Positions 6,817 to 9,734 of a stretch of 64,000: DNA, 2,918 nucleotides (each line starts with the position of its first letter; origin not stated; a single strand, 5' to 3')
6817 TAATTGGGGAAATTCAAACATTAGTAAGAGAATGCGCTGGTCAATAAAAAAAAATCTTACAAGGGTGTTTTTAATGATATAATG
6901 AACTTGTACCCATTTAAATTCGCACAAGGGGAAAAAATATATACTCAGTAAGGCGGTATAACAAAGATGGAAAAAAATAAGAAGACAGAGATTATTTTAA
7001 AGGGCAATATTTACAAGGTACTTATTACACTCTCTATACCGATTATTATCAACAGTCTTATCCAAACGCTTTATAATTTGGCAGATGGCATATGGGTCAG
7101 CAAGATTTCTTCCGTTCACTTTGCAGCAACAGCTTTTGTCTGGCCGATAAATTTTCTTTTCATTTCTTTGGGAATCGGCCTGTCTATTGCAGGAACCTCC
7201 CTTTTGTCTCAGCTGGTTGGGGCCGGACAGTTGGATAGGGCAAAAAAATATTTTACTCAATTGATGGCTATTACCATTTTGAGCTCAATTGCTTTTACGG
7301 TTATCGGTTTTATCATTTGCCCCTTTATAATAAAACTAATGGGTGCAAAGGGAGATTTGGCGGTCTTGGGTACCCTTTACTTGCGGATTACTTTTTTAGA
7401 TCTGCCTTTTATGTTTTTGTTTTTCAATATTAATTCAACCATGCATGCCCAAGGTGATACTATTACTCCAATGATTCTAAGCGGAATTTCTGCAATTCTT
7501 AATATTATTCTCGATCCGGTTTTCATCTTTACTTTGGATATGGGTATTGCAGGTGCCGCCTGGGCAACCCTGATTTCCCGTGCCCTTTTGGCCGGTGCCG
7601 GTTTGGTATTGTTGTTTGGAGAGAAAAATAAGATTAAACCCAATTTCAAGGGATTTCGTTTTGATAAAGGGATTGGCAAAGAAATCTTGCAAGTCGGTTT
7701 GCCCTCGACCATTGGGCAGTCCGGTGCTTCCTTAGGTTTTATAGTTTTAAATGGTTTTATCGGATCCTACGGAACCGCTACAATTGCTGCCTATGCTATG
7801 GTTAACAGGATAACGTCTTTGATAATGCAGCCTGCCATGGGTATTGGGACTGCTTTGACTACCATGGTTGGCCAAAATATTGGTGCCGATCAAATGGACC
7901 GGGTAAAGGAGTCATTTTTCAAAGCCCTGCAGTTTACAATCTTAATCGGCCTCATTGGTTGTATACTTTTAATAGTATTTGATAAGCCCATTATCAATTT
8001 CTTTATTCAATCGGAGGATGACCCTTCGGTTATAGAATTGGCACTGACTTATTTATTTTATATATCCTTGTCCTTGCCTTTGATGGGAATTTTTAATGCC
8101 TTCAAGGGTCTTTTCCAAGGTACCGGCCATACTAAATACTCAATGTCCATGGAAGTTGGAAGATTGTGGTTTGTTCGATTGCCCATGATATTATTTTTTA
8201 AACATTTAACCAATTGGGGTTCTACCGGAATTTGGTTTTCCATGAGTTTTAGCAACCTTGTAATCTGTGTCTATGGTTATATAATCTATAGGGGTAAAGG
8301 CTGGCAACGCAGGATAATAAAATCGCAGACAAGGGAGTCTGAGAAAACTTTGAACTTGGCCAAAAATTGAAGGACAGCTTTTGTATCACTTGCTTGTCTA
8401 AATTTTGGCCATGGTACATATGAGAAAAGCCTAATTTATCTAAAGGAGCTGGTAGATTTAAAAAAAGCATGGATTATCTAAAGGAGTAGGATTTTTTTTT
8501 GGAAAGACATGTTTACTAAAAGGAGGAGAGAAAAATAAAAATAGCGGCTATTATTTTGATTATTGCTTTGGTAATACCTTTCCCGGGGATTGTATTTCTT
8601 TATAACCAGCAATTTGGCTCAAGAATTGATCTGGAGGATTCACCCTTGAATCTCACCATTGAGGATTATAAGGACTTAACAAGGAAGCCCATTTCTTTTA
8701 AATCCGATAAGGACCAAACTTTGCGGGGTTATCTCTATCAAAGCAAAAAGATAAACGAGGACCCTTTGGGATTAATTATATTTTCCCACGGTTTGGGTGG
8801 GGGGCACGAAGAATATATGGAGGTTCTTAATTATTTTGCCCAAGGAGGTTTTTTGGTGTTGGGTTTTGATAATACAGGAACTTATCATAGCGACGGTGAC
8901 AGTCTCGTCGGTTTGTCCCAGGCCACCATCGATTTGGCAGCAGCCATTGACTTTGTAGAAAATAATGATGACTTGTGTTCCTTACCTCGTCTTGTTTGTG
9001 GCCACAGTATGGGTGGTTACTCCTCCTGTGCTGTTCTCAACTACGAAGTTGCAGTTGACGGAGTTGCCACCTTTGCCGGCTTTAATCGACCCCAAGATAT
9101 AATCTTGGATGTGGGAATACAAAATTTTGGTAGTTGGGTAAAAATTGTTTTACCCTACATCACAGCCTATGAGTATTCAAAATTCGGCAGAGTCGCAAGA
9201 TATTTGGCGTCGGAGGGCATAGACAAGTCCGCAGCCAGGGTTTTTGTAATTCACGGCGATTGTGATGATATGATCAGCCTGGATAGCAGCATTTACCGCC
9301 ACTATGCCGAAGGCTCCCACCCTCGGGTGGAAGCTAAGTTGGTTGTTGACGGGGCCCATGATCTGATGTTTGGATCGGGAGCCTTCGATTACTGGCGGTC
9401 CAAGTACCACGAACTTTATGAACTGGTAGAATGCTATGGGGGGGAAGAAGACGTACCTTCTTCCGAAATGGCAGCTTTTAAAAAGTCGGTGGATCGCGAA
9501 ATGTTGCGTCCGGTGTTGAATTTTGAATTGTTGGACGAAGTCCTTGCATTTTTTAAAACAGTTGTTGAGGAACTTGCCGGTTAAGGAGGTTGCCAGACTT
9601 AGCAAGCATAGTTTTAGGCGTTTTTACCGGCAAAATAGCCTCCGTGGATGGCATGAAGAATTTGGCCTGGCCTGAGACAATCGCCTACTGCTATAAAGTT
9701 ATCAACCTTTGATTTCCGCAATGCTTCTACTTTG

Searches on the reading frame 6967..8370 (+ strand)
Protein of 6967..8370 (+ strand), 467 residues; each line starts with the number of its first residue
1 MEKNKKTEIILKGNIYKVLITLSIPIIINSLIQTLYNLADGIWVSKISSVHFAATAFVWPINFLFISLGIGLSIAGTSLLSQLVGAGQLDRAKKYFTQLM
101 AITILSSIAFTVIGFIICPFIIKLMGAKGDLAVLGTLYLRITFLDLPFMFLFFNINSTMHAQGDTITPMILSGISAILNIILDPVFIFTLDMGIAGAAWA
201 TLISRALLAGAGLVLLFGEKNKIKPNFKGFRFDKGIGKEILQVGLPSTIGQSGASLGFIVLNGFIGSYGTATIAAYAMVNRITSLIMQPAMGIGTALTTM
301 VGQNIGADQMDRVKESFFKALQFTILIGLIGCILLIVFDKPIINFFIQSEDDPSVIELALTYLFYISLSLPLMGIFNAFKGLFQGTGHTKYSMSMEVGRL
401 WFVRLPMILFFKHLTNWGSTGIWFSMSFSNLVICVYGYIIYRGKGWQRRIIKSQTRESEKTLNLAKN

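Call 20: find_encoding_contigs(protein=window:6967-8370:+, flank=8000, max_places=10)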
Protein window:6967-8370:+ (467 aa): 2 contigs read that carry it; 2 places shown.
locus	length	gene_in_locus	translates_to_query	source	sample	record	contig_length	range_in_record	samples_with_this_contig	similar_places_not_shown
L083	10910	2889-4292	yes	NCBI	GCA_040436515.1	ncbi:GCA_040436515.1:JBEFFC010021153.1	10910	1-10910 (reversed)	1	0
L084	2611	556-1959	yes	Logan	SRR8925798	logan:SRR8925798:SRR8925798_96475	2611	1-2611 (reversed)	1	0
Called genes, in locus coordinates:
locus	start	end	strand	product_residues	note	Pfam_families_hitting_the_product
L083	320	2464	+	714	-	PF13424:TPR_12 (weak), PF13424:TPR_12, PF17874:TPR_MalT, PF13424:TPR_12 (weak), PF01590:GAF (weak), PF13185:GAF_2, PF13492:GAF_3, PF00990:GGDEF, +6 more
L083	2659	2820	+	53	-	-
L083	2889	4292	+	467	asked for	PF01554:MatE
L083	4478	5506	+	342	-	PF02129:Peptidase_S15 (faint), PF00561:Abhydrolase_1 (weak), PF12146:Hydrolase_4, PF12697:Abhydrolase_6 (weak)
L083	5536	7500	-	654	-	PF00724:Oxidored_FMN, PF03486:HI0933_like (faint), PF01266:DAO (faint), PF07992:Pyr_redox_2, PF00890:FAD_binding_2 (weak), PF12831:FAD_oxidored, PF13738:Pyr_redox_3, PF00070:Pyr_redox, +2 more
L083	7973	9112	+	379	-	PF13620:CarboxypepD_reg, PF13715:CarbopepD_reg_2 (weak), PF03781:FGE-sulfatase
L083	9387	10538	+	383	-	PF13620:CarboxypepD_reg (weak), PF03781:FGE-sulfatase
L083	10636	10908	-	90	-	?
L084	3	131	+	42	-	?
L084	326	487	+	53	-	-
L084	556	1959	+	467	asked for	PF01554:MatE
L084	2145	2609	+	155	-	?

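Call 26: find_encoding_contigs(protein=P0126, flank=10000, max_places=10)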
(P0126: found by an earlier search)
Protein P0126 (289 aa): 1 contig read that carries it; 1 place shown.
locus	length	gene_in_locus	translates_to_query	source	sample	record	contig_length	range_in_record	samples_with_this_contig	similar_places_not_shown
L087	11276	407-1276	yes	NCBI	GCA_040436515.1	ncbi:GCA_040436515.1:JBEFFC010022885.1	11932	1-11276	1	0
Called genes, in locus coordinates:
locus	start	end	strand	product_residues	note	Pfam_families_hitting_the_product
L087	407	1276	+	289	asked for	-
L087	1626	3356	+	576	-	PF11008:DUF2846 (faint), PF12985:DUF3869 (faint), PF13715:CarbopepD_reg_2 (faint), PF09430:EMC7_beta-sandw (faint), PF08308:PEGA (faint), PF13620:CarboxypepD_reg (weak), PF03781:FGE-sulfatase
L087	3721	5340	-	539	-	PF00196:GerE, PF08281:Sigma70_r4_2 (weak)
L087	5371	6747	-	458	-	PF13416:SBP_bac_8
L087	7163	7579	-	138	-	PF00578:AhpC-TSA, PF08534:Redoxin (weak), PF10417:1-cysPrx_C (weak)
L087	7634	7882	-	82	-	PF00578:AhpC-TSA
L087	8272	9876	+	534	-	PF01734:Patatin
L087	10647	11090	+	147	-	PF04657:DMT_YdcZ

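Call 27: find_encoding_contigs(protein=P0123, flank=10000, max_places=10)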
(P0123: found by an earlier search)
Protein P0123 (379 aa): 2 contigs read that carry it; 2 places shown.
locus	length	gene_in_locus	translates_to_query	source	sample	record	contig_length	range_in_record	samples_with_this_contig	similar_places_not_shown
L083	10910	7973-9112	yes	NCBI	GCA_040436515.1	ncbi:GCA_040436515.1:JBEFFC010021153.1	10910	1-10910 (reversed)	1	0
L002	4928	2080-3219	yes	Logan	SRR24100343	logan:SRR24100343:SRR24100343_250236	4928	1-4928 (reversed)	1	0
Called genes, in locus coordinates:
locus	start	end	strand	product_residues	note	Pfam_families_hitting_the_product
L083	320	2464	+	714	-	PF13424:TPR_12 (weak), PF13424:TPR_12, PF17874:TPR_MalT, PF13424:TPR_12 (weak), PF01590:GAF (weak), PF13185:GAF_2, PF13492:GAF_3, PF00990:GGDEF, +6 more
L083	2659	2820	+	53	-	-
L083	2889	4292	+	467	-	PF01554:MatE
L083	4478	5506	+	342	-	PF02129:Peptidase_S15 (faint), PF00561:Abhydrolase_1 (weak), PF12146:Hydrolase_4, PF12697:Abhydrolase_6 (weak)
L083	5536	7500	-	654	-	PF00724:Oxidored_FMN, PF03486:HI0933_like (faint), PF01266:DAO (faint), PF07992:Pyr_redox_2, PF00890:FAD_binding_2 (weak), PF12831:FAD_oxidored, PF13738:Pyr_redox_3, PF00070:Pyr_redox, +2 more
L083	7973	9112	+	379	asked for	PF13620:CarboxypepD_reg, PF13715:CarbopepD_reg_2 (weak), PF03781:FGE-sulfatase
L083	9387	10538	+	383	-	PF13620:CarboxypepD_reg (weak), PF03781:FGE-sulfatase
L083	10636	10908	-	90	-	?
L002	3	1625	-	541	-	?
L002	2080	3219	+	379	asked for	PF13620:CarboxypepD_reg, PF13715:CarbopepD_reg_2 (weak), PF03781:FGE-sulfatase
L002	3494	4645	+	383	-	PF13620:CarboxypepD_reg (weak), PF03781:FGE-sulfatase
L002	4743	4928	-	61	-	?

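Call 28: find_related_loci(query=P0123, collection=metagenome_contigs, flank=4000)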
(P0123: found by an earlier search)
Query P0123 (379 aa) in metagenome_contigs; peptide patterns used: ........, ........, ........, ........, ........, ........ (x = any residue, [..] = any of these).
185 stretches matched a pattern; 89 encode a relative of the query (tblastn E <= 1e-3); the best 80 are kept; 80 distinct loci.
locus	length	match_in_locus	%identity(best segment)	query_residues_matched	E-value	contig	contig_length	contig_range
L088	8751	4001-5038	37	32-379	2e-57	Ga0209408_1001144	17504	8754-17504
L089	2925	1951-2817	40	71-378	9e-57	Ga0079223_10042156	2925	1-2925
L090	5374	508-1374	40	71-378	1e-56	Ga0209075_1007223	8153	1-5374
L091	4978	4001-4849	44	105-379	2e-55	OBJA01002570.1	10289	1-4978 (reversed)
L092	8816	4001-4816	38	112-379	1e-41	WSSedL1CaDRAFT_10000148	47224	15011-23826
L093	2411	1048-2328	36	113-378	2e-35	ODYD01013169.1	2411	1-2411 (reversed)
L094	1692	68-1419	31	128-378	6e-29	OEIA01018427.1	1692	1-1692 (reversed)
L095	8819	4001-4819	33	117-374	3e-27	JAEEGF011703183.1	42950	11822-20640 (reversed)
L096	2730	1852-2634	35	128-379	2e-27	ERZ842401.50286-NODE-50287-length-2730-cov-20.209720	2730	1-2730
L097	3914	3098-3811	32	128-374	3e-27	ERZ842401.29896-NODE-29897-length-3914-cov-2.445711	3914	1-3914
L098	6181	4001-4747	36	131-374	2e-26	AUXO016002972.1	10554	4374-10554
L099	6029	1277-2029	36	128-374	2e-26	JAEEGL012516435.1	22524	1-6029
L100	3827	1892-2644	34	128-374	5e-26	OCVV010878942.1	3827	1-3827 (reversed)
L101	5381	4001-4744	35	131-374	2e-25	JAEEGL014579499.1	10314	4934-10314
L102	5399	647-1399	35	128-374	3e-25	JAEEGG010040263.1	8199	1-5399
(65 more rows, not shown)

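Call 51: search_solved_structures(query=P0123, max_evalue=0.001, show_alignments=1)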
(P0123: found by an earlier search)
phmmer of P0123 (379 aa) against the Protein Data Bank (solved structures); distinct sequences matched with E-value up to 0.001: 8.
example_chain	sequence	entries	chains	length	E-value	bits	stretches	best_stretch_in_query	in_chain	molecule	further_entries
5aoh_A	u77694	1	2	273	3.9e-17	65.5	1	128-377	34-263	Spore coat protein CotH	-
2y3c_A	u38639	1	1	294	1.4e-14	57.1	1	172-338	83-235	TREPONEMA DENTICOLA VARIABLE PROTEIN 1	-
6s07_A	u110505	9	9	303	8.7e-06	28.1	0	247-336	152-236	Formylglycine-generating enzyme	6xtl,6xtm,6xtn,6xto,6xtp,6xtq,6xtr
5nxl_A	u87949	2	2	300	8.9e-06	28.1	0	247-336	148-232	Non-specific serine/threonine protein kinase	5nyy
9myj_B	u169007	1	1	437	1.5e-05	27.3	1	247-333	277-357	Lipoprotein, putative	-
9p6h_B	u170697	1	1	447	1.6e-05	27.3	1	247-333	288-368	Lipoprotein, putative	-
9ots_A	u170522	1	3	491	1.7e-05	27.1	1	247-333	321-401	Por secretion system protein porK/gldK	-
9mzu_A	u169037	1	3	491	1.7e-05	27.1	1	247-333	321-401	PorK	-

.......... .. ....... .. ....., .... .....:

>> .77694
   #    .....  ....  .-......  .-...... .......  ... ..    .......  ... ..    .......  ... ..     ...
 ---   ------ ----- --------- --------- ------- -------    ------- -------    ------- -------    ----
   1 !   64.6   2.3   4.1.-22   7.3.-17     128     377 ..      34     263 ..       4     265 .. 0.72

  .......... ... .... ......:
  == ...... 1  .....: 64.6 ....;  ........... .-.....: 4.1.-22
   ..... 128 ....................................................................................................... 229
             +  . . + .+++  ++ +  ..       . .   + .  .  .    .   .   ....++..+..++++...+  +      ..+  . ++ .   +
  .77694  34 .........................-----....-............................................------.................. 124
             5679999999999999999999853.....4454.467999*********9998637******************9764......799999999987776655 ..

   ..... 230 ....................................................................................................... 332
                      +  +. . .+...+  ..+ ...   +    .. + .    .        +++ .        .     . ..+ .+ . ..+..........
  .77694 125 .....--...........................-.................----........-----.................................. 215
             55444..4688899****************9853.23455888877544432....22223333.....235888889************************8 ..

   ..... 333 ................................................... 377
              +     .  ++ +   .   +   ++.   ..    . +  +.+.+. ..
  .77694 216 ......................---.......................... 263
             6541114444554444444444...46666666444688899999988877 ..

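Call 52: search_protein_families(library=ncbifam, proteins=[P0123], max_evalue=0.001)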
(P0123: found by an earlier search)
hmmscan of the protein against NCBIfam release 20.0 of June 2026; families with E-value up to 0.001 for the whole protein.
P0123 (379 aa): 8 families
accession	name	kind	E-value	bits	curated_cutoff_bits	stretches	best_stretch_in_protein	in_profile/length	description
TIGR03525.2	GldK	equivalog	2.9e-12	46.6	350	1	243-334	251-336/408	T9SS ring complex lipoprotein PorK/GldK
TIGR02171.1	Fb_sc_TIGR02171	subfamily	7.2e-11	40.8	544.35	2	181-271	101-184/912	TIGR02171 family lipoprotein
NF052345.1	S_layer_anammox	exception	1.7e-08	32.3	1400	1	47-105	1336-1396/1596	Kustd1514 family S-layer glycoprotein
TIGR03530.1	GldJ_short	equivalog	3.9e-06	26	382.9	1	184-334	160-315/396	gliding motility lipoprotein GldJ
NF051459.1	pyoverdine_PvdO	equivalog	2.7e-05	23.4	500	1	306-354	187-234/280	dihydropyoverdine dehydrogenase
TIGR03440.2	egtB_TIGR03440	equivalog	0.00038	19.7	360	0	246-303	291-349/413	ergothioneine biosynthesis protein EgtB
NF041186.1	SenA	equivalog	0.00039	19.9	420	0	147-199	236-286/382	selenoneine synthase SenA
TIGR03524.1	GldJ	equivalog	0.00058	18.7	458.2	1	294-334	320-363/559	gliding motility lipoprotein GldJ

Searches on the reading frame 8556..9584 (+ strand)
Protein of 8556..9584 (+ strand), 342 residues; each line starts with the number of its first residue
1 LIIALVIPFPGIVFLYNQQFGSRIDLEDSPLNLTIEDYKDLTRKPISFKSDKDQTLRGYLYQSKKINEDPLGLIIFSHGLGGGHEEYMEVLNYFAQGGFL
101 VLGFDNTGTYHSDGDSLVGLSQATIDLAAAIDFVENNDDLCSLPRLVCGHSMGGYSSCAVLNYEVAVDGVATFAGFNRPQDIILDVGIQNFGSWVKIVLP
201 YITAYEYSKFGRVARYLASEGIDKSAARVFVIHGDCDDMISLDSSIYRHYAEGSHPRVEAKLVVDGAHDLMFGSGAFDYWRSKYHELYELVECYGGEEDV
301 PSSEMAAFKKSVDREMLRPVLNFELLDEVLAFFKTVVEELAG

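Call 21: find_encoding_contigs(protein=window:8556-9584:+, flank=8000, max_places=10)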
Protein window:8556-9584:+ (342 aa): 3 contigs read that carry it; 3 places shown.
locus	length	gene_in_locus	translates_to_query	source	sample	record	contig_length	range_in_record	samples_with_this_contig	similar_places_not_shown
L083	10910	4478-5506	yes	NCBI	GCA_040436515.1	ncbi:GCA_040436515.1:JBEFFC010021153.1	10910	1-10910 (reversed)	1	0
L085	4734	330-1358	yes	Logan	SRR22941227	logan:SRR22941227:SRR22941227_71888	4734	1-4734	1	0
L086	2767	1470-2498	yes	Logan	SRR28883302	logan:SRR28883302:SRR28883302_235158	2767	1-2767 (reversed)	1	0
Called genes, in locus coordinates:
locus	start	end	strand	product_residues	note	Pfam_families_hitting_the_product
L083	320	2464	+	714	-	PF13424:TPR_12 (weak), PF13424:TPR_12, PF17874:TPR_MalT, PF13424:TPR_12 (weak), PF01590:GAF (weak), PF13185:GAF_2, PF13492:GAF_3, PF00990:GGDEF, +6 more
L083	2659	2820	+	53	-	-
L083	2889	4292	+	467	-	PF01554:MatE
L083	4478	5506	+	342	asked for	PF02129:Peptidase_S15 (faint), PF00561:Abhydrolase_1 (weak), PF12146:Hydrolase_4, PF12697:Abhydrolase_6 (weak)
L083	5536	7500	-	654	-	PF00724:Oxidored_FMN, PF03486:HI0933_like (faint), PF01266:DAO (faint), PF07992:Pyr_redox_2, PF00890:FAD_binding_2 (weak), PF12831:FAD_oxidored, PF13738:Pyr_redox_3, PF00070:Pyr_redox, +2 more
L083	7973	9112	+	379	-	PF13620:CarboxypepD_reg, PF13715:CarbopepD_reg_2 (weak), PF03781:FGE-sulfatase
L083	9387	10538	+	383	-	PF13620:CarboxypepD_reg (weak), PF03781:FGE-sulfatase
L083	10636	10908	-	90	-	?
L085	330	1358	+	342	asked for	PF02129:Peptidase_S15 (faint), PF00561:Abhydrolase_1 (weak), PF12146:Hydrolase_4, PF12697:Abhydrolase_6 (weak)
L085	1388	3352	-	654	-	PF00724:Oxidored_FMN, PF03486:HI0933_like (faint), PF01266:DAO (faint), PF07992:Pyr_redox_2, PF00890:FAD_binding_2 (weak), PF12831:FAD_oxidored, PF13738:Pyr_redox_3, PF00070:Pyr_redox, +2 more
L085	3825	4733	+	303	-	?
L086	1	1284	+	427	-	?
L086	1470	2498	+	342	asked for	PF02129:Peptidase_S15 (faint), PF00561:Abhydrolase_1 (weak), PF12146:Hydrolase_4, PF12697:Abhydrolase_6 (weak)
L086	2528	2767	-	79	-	?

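Call 52: search_protein_families(library=ncbifam, proteins=[P0123], max_evalue=0.001)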
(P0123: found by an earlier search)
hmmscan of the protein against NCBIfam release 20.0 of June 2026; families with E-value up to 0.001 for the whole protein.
P0123 (379 aa): 8 families
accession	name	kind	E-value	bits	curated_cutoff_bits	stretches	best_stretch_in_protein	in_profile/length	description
TIGR03525.2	GldK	equivalog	2.9e-12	46.6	350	1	243-334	251-336/408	T9SS ring complex lipoprotein PorK/GldK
TIGR02171.1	Fb_sc_TIGR02171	subfamily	7.2e-11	40.8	544.35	2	181-271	101-184/912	TIGR02171 family lipoprotein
NF052345.1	S_layer_anammox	exception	1.7e-08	32.3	1400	1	47-105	1336-1396/1596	Kustd1514 family S-layer glycoprotein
TIGR03530.1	GldJ_short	equivalog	3.9e-06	26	382.9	1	184-334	160-315/396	gliding motility lipoprotein GldJ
NF051459.1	pyoverdine_PvdO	equivalog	2.7e-05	23.4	500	1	306-354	187-234/280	dihydropyoverdine dehydrogenase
TIGR03440.2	egtB_TIGR03440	equivalog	0.00038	19.7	360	0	246-303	291-349/413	ergothioneine biosynthesis protein EgtB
NF041186.1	SenA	equivalog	0.00039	19.9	420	0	147-199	236-286/382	selenoneine synthase SenA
TIGR03524.1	GldJ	equivalog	0.00058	18.7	458.2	1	294-334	320-363/559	gliding motility lipoprotein GldJ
